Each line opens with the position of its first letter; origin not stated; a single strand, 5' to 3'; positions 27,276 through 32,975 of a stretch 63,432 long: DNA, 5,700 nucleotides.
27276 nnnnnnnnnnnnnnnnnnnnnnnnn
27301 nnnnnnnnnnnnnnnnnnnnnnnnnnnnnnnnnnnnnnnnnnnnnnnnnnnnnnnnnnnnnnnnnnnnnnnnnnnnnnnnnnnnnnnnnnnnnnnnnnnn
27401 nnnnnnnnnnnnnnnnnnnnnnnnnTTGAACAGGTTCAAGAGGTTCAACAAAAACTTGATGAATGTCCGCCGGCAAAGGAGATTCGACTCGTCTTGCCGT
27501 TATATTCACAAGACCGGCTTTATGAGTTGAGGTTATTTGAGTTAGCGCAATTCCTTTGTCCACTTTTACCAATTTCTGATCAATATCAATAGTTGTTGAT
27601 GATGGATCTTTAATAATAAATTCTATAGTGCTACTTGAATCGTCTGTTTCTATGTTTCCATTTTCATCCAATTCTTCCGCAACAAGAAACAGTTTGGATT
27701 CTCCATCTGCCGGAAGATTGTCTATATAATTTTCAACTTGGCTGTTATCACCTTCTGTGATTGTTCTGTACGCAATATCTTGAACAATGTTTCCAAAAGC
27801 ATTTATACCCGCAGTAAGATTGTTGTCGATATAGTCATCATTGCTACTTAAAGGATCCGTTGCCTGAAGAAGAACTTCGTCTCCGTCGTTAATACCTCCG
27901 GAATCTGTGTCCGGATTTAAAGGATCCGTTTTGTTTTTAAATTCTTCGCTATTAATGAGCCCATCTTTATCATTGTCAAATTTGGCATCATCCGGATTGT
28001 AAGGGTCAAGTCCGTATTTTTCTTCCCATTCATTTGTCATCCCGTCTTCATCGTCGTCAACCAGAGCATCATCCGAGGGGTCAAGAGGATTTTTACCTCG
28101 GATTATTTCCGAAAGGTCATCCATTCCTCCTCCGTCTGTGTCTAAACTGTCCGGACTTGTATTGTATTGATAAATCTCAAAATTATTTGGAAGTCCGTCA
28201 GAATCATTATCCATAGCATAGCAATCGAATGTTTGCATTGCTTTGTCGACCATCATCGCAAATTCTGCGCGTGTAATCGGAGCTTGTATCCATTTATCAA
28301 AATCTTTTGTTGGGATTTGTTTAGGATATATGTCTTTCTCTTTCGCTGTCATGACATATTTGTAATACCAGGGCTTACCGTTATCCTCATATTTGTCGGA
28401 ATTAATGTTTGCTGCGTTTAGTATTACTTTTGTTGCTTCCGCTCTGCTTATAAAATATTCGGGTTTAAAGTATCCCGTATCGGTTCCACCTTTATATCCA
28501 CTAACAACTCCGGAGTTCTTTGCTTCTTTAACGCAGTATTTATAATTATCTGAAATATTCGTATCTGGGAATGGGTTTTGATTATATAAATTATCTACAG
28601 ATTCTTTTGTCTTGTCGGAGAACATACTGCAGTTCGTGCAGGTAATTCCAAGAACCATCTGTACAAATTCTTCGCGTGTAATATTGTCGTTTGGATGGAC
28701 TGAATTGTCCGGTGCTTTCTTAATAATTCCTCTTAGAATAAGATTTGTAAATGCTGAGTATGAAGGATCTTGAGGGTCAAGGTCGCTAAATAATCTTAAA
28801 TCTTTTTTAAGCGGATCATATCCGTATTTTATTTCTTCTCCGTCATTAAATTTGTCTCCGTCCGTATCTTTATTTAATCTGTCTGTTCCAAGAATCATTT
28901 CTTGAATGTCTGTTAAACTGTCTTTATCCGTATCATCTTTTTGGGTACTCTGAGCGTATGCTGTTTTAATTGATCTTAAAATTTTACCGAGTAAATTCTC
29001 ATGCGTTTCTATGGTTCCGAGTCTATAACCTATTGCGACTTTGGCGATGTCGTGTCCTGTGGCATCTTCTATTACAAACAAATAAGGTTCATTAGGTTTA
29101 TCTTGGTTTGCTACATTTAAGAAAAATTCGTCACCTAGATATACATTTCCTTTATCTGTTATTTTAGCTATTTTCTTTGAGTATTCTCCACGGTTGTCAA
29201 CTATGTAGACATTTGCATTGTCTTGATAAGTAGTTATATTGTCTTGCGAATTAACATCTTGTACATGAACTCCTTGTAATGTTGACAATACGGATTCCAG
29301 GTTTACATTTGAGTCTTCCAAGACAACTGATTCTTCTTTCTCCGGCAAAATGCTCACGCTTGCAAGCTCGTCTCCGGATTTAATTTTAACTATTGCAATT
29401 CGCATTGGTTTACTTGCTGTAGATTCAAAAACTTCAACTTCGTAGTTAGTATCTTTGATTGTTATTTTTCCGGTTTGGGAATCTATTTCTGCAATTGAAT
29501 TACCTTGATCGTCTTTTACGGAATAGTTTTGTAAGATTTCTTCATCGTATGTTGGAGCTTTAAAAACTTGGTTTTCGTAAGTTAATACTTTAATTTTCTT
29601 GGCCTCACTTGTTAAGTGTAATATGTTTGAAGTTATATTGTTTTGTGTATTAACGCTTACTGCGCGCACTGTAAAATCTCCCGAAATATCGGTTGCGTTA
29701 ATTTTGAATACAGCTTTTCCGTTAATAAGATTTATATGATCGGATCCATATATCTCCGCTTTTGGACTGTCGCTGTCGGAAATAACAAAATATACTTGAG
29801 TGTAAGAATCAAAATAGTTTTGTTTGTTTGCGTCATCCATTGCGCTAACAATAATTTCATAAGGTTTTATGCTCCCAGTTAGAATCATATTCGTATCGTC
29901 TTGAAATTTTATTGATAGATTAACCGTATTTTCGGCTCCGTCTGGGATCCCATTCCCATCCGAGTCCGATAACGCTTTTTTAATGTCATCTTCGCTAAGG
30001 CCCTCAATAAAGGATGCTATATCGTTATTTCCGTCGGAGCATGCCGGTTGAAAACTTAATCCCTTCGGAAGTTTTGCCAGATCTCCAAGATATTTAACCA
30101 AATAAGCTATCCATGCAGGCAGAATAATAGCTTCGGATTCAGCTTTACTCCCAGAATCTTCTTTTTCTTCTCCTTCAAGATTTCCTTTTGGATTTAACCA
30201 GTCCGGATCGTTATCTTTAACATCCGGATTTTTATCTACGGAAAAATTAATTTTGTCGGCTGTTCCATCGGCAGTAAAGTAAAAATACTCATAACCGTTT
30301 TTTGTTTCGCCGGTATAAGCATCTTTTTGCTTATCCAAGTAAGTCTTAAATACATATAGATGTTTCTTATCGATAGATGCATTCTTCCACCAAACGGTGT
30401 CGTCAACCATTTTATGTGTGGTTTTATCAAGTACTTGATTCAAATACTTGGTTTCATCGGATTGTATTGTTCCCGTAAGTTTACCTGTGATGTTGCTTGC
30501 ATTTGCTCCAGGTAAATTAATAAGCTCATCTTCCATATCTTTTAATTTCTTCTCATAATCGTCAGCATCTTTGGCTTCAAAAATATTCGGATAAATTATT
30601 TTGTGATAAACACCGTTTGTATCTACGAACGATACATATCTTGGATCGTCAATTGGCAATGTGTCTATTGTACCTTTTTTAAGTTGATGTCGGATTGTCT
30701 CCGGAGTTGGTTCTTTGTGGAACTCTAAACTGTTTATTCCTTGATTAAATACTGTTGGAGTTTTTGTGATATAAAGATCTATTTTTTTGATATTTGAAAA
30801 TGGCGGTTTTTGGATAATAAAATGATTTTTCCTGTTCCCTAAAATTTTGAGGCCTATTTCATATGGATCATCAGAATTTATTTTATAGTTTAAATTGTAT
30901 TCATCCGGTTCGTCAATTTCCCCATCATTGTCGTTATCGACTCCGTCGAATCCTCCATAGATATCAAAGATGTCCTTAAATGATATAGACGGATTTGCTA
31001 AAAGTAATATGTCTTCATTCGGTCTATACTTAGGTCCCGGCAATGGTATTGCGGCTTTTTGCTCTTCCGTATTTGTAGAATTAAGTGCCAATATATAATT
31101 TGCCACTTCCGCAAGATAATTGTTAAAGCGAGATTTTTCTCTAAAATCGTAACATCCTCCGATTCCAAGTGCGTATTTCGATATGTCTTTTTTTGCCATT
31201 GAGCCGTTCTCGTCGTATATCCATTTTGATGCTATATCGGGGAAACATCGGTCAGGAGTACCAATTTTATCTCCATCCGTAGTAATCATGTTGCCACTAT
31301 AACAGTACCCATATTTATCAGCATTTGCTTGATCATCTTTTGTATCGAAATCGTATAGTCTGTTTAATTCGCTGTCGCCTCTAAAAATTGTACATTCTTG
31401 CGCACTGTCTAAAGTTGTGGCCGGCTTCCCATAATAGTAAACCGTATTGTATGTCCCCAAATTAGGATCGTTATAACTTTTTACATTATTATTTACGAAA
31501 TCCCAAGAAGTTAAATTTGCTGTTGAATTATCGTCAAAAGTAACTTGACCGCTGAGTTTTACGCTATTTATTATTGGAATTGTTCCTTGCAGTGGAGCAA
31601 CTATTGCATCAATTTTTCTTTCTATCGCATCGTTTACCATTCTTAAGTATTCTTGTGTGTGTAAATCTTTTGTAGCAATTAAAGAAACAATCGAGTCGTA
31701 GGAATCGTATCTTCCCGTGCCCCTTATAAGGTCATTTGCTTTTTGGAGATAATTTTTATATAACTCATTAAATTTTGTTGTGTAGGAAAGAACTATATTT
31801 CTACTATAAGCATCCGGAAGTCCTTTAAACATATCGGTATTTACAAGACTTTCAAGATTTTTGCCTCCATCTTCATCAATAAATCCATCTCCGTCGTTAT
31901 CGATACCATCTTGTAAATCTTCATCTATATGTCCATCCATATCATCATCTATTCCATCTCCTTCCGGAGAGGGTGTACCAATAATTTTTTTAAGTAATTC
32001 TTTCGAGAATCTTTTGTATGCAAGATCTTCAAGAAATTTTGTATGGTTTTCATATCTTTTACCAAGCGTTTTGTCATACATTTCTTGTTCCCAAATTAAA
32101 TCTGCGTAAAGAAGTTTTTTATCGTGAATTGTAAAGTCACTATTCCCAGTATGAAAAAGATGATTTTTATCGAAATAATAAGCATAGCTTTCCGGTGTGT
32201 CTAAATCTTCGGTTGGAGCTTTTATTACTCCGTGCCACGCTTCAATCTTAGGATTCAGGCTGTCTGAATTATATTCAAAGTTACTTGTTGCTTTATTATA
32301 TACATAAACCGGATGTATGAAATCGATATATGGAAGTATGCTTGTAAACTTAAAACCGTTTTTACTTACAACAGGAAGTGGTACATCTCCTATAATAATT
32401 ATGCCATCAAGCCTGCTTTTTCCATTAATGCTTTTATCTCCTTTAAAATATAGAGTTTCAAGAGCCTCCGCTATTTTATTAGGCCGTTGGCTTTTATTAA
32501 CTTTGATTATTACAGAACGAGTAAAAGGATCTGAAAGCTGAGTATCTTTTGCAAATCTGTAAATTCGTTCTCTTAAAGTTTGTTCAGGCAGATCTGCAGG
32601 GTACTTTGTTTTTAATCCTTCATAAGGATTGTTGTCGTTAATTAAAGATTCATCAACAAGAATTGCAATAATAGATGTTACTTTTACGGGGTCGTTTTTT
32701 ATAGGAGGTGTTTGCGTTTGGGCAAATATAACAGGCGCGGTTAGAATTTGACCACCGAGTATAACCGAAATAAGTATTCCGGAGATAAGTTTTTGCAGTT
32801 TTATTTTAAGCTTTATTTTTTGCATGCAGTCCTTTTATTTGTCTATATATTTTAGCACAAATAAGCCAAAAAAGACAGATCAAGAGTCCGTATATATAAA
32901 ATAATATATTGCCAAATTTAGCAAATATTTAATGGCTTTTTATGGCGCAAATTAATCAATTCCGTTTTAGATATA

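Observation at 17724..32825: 15.1-kb gene encoding a 5033-aa mosaic surface protein, about a quarter of the whole window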

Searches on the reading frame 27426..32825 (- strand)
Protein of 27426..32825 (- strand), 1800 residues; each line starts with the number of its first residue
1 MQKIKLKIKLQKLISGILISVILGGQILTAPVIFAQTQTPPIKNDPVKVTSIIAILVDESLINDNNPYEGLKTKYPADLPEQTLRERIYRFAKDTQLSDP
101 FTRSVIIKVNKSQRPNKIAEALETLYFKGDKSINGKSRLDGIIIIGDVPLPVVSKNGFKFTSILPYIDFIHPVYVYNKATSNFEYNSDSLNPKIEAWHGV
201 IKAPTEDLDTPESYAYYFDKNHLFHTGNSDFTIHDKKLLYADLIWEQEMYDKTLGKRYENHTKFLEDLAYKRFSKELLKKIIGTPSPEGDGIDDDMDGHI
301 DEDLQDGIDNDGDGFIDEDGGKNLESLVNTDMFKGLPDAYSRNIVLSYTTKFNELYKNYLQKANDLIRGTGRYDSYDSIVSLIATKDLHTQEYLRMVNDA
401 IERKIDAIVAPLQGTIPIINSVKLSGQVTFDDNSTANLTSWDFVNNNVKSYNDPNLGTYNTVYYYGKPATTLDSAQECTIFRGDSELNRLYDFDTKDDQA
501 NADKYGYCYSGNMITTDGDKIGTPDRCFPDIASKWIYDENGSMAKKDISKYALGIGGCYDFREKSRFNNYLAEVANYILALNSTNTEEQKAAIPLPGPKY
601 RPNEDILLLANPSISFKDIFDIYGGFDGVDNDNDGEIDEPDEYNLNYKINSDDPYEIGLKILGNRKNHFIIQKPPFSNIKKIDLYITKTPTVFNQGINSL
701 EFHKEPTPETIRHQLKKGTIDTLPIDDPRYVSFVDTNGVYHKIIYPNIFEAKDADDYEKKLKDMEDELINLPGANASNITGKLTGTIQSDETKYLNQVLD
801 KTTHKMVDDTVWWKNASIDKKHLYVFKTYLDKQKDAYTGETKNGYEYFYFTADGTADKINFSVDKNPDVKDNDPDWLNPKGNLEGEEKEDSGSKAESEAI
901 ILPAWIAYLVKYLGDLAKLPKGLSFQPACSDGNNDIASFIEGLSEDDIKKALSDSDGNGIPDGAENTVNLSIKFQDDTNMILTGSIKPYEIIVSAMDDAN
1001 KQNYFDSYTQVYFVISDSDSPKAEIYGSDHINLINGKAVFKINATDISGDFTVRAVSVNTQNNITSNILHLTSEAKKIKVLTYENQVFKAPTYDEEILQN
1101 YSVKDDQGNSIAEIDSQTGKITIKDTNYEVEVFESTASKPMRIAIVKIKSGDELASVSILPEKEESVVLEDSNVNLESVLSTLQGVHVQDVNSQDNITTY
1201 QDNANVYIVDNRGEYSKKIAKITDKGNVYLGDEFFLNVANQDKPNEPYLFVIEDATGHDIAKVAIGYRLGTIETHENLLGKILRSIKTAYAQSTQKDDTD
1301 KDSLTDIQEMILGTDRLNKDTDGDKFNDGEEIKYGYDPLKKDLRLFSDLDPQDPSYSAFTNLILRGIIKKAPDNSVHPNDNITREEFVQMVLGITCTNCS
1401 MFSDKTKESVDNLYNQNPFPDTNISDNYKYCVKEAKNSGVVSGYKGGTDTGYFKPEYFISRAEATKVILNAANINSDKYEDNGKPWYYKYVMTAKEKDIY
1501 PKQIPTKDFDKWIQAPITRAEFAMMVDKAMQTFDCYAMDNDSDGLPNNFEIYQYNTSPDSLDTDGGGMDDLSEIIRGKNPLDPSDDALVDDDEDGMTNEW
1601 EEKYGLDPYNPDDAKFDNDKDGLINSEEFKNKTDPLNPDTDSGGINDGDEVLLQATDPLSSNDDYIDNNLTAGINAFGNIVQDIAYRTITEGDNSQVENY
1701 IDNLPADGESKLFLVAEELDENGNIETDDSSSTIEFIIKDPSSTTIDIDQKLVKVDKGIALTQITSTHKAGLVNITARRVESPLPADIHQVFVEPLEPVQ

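Call 5: search_protein_families(library=pfam, proteins=[window:27426-32825:-], max_evalue=0.01)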
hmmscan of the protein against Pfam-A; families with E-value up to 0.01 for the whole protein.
window:27426-32825:- (1800 aa): 2 families
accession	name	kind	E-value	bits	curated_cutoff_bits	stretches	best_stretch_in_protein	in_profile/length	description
PF00395.25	SLH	-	4.3e-15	55.8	20.8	2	1346-1387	2-43/44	S-layer homology domain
PF18565.7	Glyco_hydro2_C5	-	0.0003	21.1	32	0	1019-1060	56-97/103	Glycoside hydrolase family 2 C-terminal domain 5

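Call 6: search_protein_families(library=ncbifam, proteins=[window:27426-32825:-], max_evalue=0.01)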
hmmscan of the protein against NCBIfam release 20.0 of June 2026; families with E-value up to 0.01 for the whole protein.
window:27426-32825:- (1800 aa): 3 families
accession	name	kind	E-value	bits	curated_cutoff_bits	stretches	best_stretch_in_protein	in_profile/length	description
NF047639.1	throspo3_MtsD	equivalog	1.8e-10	39.6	800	2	1586-1639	478-531/651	cell-cell cohesion protein MtsD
NF042425.1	Amuc_1099_fam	equivalog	3e-07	30.3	50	1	1578-1639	92-151/321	Amuc_1099 family pilus-like system protein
NF033765.2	gliding_CglD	equivalog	1.2e-05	23.4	400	1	1555-1651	140-241/1124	adventurous gliding motility lipoprotein CglD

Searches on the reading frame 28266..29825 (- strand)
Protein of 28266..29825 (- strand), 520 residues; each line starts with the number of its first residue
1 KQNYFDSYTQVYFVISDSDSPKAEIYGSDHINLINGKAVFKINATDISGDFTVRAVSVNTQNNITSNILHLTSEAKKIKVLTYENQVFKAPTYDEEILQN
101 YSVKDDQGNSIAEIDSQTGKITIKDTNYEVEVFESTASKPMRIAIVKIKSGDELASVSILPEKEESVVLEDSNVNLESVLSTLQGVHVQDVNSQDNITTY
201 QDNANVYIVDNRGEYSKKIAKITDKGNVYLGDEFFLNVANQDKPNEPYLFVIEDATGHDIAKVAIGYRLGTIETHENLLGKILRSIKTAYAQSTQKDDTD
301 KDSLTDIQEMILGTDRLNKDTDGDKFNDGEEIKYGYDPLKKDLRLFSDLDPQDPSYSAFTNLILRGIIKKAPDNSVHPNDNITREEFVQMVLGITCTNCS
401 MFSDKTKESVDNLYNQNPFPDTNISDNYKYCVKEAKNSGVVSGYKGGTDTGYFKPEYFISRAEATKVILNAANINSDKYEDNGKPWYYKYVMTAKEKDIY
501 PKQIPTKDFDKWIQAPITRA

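Call 80: search_protein_families(library=pfam, proteins=[window:28266-29825:-], max_evalue=0.1)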
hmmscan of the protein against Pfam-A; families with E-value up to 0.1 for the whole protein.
window:28266-29825:- (520 aa): 2 families
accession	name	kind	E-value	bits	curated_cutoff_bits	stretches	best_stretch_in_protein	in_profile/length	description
PF00395.25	SLH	-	9.1e-16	58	20.8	2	346-387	2-43/44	S-layer homology domain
PF18884.5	TSP3_bac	-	0.00077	19.7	25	1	320-340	1-21/22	Bacterial TSP3 repeat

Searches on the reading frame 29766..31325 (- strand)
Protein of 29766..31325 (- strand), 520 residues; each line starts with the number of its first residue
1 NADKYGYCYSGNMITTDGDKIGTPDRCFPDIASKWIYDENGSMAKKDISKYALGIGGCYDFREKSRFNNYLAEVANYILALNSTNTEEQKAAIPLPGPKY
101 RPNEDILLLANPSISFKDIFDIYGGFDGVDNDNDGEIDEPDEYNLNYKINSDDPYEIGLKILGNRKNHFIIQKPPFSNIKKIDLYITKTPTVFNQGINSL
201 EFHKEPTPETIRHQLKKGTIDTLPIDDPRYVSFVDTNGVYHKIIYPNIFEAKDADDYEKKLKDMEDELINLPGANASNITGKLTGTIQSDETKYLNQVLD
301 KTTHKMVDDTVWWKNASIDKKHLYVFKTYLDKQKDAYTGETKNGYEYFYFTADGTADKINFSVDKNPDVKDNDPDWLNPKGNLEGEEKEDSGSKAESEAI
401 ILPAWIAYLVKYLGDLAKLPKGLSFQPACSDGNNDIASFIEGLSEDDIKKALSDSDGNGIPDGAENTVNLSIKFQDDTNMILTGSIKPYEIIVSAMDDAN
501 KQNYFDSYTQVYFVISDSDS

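Call 80: search_protein_families(library=pfam, proteins=[window:29766-31325:-], max_evalue=0.1)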
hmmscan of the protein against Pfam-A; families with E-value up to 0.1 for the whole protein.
window:29766-31325:- (520 aa): 0 families

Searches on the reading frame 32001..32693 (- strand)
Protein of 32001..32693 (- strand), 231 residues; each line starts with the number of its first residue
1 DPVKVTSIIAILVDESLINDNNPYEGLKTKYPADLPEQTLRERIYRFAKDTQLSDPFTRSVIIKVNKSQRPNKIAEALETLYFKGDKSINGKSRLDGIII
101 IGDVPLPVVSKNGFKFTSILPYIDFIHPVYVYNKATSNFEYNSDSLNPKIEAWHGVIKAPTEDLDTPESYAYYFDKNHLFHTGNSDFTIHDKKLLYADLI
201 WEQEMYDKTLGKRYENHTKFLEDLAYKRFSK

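Call 62: find_related_loci(query=A5, collection=genome_contigs, flank=10000)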
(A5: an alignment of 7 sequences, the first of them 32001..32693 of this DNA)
Query A5 (231 aa) in genome_contigs; peptide patterns used: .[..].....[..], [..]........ (x = any residue, [..] = any of these).
283 stretches matched a pattern; 142 encode a relative of the query (tblastn E <= 1e-3); the best 80 are kept; 80 distinct loci.
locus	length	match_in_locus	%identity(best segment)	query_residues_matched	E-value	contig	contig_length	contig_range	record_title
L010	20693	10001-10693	71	1-231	2e-113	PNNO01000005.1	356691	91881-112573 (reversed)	MAG: bacterium isolate SW.3.65 SW_1000002_356691, whole genome shotgun sequence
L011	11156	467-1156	64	2-231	4e-106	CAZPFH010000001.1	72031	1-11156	MAG TPA_asm: uncultured Candidatus Peribacteria bacterium isolate SRP332253_co1_95 genome assembly, contig: NODE_335_len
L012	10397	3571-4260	60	2-231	8e-103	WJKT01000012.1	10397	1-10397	MAG: Candidatus Peregrinibacteria bacterium isolate Bin_387 k141_556769, whole genome shotgun sequence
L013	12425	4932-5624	59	1-231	4e-89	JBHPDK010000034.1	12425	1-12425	Patescibacteria group bacterium isolate SAG AM-311-A13 NODE_34_length_12425_cov_30.687631, whole genome shotgun sequence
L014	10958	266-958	57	1-231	6e-87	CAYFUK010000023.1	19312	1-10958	MAG TPA_asm: uncultured Candidatus Peribacteria bacterium isolate ERP107533_co1_54 genome assembly, contig: NODE_2035_le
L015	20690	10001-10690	57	2-231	2e-86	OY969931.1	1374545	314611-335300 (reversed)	MAG: uncultured bacterium isolate MFD02416.bin.c.2 genome assembly, chromosome: 1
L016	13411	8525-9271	53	1-231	4e-85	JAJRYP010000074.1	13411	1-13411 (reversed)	MAG: Patescibacteria group bacterium isolate Dive96_bin3.358 k141_2126343, whole genome shotgun sequence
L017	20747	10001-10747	52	1-231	1e-83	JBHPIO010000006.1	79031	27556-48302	Patescibacteria group bacterium isolate SAG AM-312-G21 AM-312-G21_NODE_6, whole genome shotgun sequence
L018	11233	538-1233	54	1-231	1e-82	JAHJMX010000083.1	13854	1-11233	MAG: Patescibacteria group bacterium isolate Old_saline.mb.71 Old_saline.mb.71_k141_803528, whole genome shotgun sequenc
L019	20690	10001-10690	51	3-231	2e-79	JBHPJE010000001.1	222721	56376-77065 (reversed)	Patescibacteria group bacterium isolate SAG AM-312-L06 AM-312-L06_NODE_1, whole genome shotgun sequence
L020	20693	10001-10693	53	1-231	1e-79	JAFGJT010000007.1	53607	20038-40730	MAG: Candidatus Peregrinibacteria bacterium isolate Zod_Metabat.293 k87_4102943, whole genome shotgun sequence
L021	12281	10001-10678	44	7-231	3e-58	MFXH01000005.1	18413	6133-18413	MAG: Candidatus Peregrinibacteria bacterium RIFOXYA2_FULL_41_18 rifoxya2_full_scaffold_1372, whole genome shotgun sequen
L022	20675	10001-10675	44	7-231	1e-57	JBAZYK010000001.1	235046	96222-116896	MAG: Candidatus Gracilibacteria bacterium isolate SO_2017_GW1_79 NODE_413_length_235046_cov_6.641140_OW334_2017, whole g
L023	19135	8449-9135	43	3-231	3e-57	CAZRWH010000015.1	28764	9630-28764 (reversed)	MAG TPA_asm: uncultured Candidatus Peribacteria bacterium isolate SRP167671_co2_242 genome assembly, contig: NODE_2168_l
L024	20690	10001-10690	43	3-231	7e-57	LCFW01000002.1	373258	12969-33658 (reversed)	MAG: Candidatus Peregrinibacteria bacterium GW2011_GWF2_43_17 UV80_C0002, whole genome shotgun sequence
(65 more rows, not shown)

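Call 77: search_protein_families(library=pfam, alignment_id=A5, max_evalue=1)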
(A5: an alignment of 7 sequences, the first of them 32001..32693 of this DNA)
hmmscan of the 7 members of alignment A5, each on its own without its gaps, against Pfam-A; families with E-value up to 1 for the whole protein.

A. member 1, window:32001-32693:- (231 aa): 0 families

B. families by the number of members that match (of 7 scanned): 4 families
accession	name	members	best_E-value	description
PF19127.6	Choline_bind_3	1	0.034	Choline-binding repeat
PF09615.15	Cas_Csy3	1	0.083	CRISPR-associated protein (Cas_Csy3)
PF05669.17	Med31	1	0.086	SOH1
PF01109.22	GM_CSF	1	0.088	Granulocyte-macrophage colony-stimulating factor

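Call 78: search_solved_structures(query=A5, max_evalue=10)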
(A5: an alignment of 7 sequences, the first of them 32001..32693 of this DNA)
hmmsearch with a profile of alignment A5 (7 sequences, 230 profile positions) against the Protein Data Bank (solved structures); distinct sequences matched with E-value up to 10: 74 (the best 60 are shown).
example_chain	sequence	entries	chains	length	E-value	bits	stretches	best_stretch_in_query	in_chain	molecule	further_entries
7wca_A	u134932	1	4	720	0.29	13.6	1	45-108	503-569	Catalase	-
7rn7_A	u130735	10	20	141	0.4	13.1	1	21-73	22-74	Caspase-3 subunit p17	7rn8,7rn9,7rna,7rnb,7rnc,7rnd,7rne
1nme_A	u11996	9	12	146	0.43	13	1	21-73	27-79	Caspase-3 | caspase-3, p17 subunit | CASPASE-3 SUBUNIT P17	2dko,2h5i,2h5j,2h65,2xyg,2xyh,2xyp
4dcp_A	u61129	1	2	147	0.44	13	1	21-73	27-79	Caspase-3 subunit p17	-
4dco_A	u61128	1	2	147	0.44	13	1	21-73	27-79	Caspase-3 subunit p17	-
4dcj_A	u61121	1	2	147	0.44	13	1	21-73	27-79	Caspase-3 subunit p17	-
1gfw_A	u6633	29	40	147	0.44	13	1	21-73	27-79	CASPASE-3 (APOPAIN, P20) | APOPAIN | Caspase-3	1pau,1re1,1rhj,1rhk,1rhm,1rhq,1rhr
2xzd_A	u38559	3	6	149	0.45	13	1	21-73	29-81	CASPASE-3 | CASPASE-3 SUBUNIT P17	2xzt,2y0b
6bgs_A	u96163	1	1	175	0.57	12.6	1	21-73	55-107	Caspase-3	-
1i3o_A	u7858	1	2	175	0.57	12.6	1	21-73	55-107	CASPASE 3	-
6bgr_A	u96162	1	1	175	0.57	12.6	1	21-73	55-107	Caspase-3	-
6bgq_A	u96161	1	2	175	0.57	12.6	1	21-73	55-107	Caspase-3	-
6bha_A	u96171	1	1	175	0.57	12.6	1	21-73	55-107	Caspase-3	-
6bg4_A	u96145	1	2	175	0.57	12.6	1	21-73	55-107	Caspase-3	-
5ic4_A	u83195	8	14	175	0.57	12.6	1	21-73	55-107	Caspase-3 subunit p17 | Caspase-3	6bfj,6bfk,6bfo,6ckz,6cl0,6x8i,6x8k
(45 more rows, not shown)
